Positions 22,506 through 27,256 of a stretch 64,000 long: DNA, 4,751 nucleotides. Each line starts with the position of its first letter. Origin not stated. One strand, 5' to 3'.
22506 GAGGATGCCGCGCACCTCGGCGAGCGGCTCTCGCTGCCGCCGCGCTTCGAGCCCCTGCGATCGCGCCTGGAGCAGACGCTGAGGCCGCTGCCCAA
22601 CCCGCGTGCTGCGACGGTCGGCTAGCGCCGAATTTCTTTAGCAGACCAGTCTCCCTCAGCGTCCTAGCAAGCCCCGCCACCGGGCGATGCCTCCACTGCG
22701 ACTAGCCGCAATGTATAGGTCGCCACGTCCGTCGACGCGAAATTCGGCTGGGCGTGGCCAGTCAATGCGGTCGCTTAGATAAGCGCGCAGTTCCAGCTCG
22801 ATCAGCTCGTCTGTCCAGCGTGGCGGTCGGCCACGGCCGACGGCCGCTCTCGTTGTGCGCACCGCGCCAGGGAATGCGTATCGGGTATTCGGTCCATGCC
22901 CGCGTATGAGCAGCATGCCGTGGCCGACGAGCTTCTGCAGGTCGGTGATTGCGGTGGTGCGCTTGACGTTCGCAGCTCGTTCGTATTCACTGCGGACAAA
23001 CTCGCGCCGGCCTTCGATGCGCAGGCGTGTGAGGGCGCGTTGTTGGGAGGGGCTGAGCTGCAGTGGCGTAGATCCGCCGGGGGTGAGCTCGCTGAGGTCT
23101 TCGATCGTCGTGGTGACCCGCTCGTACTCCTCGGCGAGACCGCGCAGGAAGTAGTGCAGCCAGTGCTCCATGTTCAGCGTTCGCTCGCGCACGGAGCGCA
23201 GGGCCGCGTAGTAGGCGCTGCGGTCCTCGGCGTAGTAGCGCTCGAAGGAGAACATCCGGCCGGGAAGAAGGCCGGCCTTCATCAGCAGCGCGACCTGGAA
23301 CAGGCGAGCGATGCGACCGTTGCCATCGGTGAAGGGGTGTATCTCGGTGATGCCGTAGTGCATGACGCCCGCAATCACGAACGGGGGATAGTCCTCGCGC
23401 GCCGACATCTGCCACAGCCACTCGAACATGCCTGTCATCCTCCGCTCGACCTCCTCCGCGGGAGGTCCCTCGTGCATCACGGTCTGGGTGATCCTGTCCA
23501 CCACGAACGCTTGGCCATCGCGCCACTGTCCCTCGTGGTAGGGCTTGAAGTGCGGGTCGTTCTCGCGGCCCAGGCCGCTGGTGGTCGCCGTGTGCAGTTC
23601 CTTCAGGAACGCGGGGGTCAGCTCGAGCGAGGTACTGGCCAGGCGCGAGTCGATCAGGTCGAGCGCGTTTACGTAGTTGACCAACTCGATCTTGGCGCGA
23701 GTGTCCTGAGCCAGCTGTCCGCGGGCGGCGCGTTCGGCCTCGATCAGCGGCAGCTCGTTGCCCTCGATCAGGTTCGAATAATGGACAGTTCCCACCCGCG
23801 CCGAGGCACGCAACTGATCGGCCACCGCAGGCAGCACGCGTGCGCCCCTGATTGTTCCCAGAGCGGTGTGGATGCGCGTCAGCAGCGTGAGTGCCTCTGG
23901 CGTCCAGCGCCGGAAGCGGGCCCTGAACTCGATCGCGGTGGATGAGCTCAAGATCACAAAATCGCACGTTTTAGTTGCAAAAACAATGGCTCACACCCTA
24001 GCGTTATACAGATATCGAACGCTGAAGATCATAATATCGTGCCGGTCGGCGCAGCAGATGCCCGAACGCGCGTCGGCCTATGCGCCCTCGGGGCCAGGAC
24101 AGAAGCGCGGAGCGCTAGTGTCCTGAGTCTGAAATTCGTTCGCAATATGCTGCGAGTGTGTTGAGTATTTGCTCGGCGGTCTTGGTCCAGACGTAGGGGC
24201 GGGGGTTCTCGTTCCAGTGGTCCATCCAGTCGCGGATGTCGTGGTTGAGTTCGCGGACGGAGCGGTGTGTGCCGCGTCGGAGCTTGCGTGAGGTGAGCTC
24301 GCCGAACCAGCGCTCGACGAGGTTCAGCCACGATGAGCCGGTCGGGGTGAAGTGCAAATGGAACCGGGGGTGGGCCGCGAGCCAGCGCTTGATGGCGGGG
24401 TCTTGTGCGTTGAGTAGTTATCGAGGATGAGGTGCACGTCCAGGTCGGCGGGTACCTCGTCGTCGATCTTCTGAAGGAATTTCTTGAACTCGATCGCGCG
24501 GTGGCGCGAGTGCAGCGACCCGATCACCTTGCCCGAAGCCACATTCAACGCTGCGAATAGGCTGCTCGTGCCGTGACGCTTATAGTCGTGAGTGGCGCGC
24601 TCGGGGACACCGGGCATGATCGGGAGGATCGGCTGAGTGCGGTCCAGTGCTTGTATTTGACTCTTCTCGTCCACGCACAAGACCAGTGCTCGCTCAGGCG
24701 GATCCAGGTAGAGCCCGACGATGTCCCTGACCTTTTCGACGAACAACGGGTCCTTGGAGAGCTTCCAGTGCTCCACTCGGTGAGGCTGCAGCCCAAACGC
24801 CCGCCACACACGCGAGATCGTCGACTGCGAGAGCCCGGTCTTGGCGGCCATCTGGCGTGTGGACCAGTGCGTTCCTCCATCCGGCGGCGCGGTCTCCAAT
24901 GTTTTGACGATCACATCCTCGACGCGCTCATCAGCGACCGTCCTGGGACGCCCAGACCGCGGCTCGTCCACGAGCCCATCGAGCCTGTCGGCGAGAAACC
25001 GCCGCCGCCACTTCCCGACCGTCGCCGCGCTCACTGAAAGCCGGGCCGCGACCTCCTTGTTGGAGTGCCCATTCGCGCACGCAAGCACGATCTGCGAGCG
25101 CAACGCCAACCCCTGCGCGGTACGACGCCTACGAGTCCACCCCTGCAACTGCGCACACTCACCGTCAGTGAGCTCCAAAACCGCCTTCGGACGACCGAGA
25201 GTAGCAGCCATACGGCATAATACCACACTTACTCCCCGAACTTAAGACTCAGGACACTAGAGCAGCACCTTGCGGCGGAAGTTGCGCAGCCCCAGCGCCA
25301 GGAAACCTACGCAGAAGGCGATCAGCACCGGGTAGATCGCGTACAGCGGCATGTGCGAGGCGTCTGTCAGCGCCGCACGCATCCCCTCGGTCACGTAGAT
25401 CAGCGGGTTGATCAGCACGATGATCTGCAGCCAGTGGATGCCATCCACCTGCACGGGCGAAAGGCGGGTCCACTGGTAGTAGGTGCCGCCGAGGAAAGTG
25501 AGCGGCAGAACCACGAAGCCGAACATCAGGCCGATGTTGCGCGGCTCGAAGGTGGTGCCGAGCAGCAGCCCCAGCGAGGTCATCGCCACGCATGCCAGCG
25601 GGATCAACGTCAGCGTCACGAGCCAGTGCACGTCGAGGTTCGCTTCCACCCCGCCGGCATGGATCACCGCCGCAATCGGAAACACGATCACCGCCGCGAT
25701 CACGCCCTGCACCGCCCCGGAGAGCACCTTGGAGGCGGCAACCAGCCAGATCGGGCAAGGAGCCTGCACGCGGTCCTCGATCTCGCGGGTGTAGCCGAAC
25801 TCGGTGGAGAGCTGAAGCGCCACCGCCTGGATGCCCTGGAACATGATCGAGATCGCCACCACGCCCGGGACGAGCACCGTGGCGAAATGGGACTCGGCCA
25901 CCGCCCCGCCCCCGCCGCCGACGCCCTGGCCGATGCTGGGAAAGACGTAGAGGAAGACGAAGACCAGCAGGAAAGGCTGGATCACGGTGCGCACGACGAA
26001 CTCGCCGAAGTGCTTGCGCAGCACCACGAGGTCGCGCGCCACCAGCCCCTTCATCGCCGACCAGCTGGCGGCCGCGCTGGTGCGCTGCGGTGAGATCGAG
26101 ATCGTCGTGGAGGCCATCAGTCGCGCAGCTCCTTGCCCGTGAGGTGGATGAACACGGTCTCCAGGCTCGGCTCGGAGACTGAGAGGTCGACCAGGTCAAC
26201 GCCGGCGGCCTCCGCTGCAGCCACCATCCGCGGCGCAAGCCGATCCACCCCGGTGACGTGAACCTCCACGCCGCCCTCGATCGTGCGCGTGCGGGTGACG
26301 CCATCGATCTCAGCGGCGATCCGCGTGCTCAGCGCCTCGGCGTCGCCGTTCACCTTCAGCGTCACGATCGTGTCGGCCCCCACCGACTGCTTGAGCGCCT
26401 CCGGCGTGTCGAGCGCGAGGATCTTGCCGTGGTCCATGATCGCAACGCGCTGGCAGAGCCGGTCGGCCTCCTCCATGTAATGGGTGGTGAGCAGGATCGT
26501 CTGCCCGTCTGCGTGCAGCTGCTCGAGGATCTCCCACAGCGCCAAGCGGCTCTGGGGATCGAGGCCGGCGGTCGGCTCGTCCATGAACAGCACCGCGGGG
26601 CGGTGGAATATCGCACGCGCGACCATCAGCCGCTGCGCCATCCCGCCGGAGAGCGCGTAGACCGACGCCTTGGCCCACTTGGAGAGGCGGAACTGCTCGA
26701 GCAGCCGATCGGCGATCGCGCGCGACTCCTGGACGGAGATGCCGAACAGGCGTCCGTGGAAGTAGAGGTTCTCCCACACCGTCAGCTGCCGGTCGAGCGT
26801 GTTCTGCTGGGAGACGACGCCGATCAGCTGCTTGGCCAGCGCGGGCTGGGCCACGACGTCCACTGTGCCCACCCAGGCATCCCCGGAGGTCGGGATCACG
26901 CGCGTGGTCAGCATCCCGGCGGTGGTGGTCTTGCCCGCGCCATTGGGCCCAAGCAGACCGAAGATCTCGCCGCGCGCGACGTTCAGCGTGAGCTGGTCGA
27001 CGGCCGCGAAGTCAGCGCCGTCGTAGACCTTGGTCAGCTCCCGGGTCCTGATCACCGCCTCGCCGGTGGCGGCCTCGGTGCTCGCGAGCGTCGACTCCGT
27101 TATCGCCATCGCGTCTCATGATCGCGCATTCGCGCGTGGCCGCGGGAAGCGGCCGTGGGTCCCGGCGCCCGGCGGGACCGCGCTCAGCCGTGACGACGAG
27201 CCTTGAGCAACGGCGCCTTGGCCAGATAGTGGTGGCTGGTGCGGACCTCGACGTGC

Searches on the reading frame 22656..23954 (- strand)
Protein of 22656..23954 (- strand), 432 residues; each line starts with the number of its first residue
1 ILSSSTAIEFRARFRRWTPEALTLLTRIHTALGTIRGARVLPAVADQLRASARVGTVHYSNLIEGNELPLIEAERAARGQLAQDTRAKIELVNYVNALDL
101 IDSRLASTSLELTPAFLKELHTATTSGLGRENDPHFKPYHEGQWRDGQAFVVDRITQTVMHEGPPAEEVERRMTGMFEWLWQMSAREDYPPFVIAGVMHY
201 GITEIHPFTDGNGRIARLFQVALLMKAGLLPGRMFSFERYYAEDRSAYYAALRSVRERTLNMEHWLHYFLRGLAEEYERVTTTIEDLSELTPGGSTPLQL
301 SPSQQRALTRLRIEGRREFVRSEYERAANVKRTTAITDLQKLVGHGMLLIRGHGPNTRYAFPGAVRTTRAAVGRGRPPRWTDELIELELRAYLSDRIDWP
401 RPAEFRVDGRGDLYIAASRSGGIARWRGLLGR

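Call 50: search_protein_families(library=pfam, proteins=[window:22656-23954:-], max_evalue=0.001)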
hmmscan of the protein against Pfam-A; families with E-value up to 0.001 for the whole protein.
window:22656-23954:- (432 aa): 1 family
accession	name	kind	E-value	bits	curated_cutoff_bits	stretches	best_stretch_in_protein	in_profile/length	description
PF02661.23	Fic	-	3.7e-15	57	24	1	112-224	2-93/93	Fic/DOC family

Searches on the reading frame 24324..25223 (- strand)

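Call 50: search_protein_families(library=pfam, proteins=[window:24324-25223:-], max_evalue=0.001)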
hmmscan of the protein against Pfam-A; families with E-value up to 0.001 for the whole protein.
window:24324-25223:- (299 aa): 13 families
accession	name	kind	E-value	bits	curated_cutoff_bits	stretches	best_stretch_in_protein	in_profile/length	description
PF13565.12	HTH_32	-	1.3e-17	64.5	33.7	1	68-140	1-73/73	Homeodomain-like domain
PF13551.12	HTH_29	-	7.2e-14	52.1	28.1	1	43-103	2-64/64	Winged helix-turn helix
PF13518.12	HTH_28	-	3e-13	50.1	25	1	44-93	4-51/52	Helix-turn-helix domain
PF13384.12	HTH_23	-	3.8e-13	49.2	24.6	1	41-84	6-49/50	Homeodomain-like domain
PF13358.12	DDE_3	-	2.2e-09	37.7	28.6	1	181-275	2-93/146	DDE superfamily endonuclease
PF08281.18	Sigma70_r4_2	-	1.2e-05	25.3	25.7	0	45-75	18-49/54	Sigma-70, region 4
PF01381.28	HTH_3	-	1.4e-05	25.5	23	0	120-138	10-28/55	Helix-turn-helix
PF18024.7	HTH_50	-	1.5e-05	25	27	0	118-146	22-50/50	Helix-turn-helix domain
PF01418.23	HTH_6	-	1.9e-05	25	28.3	0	105-146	21-61/77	Helix-turn-helix domain, rpiR family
PF13936.12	HTH_38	-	1.9e-05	24.7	27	0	39-69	7-37/44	Helix-turn-helix domain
PF00196.25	GerE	-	3e-05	24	23.5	1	44-75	9-40/57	Bacterial regulatory proteins, luxR family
PF01527.26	HTH_Tnp_1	-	0.00031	21.3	24.1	0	48-83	19-53/75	Transposase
PF01371.25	Trp_repressor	-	0.00063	20.2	27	0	121-144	51-74/88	Trp repressor protein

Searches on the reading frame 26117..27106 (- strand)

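Call 50: search_protein_families(library=pfam, proteins=[window:26117-27106:-], max_evalue=0.001)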
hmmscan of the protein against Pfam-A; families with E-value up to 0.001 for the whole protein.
window:26117-27106:- (329 aa): 4 families
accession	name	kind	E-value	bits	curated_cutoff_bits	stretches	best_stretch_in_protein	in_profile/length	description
PF00005.33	ABC_tran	-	1.3e-30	107.3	25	1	37-180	2-137/137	ABC transporter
PF13304.12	AAA_21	-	8.3e-08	33.1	27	1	153-209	239-298/304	AAA domain, putative AbiEii toxin, Type IV TA system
PF13732.12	DrrA1-3_C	-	4.3e-07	31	27.4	1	234-322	2-80/81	ATP-binding protein DrrA1-3-like, C-terminal domain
PF02463.25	SMC_N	-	0.00036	20.5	40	0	151-218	136-209/220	RecF/RecN/SMC N terminal domain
